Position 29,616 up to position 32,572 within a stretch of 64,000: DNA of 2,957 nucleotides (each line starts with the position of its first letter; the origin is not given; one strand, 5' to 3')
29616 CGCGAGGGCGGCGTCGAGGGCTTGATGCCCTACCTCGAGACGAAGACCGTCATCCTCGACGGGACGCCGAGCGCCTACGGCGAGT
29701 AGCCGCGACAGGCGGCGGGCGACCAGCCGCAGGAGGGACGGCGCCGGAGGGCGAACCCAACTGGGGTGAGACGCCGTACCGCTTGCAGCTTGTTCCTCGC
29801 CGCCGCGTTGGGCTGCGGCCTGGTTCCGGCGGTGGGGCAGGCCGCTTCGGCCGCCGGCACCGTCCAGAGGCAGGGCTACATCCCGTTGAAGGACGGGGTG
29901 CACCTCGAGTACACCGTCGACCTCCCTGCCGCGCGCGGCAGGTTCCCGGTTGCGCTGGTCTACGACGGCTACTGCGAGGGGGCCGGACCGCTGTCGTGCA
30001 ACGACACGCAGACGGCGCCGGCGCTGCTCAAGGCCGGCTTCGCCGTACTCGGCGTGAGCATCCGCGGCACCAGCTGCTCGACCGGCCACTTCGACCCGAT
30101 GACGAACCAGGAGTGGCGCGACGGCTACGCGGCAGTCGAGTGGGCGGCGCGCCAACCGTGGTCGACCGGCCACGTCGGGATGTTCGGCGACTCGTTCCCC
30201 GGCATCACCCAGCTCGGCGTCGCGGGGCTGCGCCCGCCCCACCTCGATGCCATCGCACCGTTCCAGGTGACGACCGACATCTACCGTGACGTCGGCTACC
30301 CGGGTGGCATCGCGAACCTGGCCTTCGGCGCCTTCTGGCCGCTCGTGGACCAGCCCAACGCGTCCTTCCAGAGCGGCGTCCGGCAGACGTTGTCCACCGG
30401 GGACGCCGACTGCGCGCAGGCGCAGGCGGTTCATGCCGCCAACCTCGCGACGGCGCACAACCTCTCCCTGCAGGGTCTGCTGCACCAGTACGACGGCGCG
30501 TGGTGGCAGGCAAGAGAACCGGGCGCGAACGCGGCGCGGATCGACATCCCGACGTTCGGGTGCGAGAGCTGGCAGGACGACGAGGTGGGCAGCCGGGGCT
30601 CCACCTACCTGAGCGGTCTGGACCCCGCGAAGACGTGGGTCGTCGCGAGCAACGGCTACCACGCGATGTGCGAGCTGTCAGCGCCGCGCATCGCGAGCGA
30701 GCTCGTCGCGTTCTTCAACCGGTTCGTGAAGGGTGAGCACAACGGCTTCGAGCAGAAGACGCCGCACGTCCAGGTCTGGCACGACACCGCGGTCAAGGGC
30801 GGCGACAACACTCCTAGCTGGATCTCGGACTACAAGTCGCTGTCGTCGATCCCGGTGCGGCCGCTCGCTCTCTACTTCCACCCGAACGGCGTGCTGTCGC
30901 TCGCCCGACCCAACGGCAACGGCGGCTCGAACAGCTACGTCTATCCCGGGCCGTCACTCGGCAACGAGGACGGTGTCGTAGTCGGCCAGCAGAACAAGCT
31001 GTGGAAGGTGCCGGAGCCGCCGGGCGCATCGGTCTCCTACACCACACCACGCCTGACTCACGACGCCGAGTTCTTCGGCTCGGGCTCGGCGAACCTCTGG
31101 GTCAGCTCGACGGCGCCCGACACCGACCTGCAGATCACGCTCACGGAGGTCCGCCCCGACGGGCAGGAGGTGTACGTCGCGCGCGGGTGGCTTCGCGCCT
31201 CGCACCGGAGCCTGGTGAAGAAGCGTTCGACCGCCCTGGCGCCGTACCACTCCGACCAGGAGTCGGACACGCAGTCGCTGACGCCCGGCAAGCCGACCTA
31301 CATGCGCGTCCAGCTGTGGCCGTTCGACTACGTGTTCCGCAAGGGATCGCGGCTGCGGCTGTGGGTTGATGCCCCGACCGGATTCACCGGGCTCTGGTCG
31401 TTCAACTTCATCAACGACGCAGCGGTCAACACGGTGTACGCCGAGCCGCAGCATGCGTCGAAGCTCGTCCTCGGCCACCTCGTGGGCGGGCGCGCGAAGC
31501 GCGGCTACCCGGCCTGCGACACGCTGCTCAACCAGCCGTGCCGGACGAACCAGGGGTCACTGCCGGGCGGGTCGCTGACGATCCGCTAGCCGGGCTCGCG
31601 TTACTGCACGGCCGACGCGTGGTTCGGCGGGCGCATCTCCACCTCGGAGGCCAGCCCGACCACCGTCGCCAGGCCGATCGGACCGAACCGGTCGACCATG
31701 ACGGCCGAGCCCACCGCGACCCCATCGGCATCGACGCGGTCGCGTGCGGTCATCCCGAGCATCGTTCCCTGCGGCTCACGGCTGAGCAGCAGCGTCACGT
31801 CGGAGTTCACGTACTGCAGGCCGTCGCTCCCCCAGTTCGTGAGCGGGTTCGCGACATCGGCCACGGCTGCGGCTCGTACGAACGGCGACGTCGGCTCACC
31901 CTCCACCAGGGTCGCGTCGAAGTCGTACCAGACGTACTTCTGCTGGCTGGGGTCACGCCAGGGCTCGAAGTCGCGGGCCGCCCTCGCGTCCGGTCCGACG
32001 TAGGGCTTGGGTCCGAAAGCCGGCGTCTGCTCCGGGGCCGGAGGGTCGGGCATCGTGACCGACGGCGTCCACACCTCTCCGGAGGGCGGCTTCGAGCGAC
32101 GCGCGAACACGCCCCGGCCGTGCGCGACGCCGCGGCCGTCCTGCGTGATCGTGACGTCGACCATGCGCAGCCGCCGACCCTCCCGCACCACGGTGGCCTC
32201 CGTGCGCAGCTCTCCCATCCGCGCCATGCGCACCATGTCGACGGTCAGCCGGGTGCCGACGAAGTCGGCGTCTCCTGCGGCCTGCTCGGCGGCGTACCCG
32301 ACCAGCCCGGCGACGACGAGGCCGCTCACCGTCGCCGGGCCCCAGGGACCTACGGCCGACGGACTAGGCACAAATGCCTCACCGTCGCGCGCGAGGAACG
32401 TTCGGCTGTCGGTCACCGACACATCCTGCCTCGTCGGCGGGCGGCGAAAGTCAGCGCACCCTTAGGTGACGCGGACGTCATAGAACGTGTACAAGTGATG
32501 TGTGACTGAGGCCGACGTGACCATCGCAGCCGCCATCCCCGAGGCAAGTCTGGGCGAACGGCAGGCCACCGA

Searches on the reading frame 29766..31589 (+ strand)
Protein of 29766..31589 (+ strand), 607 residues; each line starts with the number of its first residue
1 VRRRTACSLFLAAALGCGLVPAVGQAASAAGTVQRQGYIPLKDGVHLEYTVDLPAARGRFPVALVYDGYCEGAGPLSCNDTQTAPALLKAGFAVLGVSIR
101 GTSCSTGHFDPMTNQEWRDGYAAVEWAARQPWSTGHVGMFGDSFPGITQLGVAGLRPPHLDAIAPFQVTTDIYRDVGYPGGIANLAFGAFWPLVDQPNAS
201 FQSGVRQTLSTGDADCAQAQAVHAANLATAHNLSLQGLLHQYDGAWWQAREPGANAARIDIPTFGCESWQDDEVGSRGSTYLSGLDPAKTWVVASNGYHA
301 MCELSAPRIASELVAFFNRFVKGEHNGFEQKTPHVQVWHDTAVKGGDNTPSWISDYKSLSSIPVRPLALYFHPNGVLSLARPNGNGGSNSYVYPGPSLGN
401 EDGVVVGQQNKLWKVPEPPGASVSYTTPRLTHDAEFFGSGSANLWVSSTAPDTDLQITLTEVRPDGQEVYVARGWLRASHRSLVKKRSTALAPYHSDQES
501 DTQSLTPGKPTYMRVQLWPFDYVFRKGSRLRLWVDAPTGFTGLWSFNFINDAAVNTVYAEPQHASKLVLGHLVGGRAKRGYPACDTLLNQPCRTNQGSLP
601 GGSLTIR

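Call 56: search_protein_families(library=pfam, proteins=[window:29766-31589:+], max_evalue=0.0001)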
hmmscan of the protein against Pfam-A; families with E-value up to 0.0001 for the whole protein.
window:29766-31589:+ (607 aa): 2 families
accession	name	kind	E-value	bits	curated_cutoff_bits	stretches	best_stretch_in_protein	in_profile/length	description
PF02129.25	Peptidase_S15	-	8.6e-41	140.8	23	1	43-299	1-260/262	X-Pro dipeptidyl-peptidase (S15 family)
PF08530.16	PepX_C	-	1.9e-28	100.3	22.5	1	326-566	1-215/217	X-Pro dipeptidyl-peptidase C-terminal non-catalytic domain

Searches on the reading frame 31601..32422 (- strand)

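Call 53: search_protein_families(library=pfam, proteins=[window:31601-32422:-], max_evalue=0.0001)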
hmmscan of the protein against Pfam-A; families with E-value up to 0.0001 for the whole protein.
window:31601-32422:- (273 aa): 2 families
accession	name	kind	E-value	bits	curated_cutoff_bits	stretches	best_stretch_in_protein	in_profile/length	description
PF20789.3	4HBT_3C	-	2.9e-09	37.7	24.1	1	135-253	15-135/140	Acyl-CoA thioesterase C-terminal domain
PF13622.12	4HBT_3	-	1.2e-08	35.5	24.3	1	25-106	3-82/83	Acyl-CoA thioesterase N-terminal domain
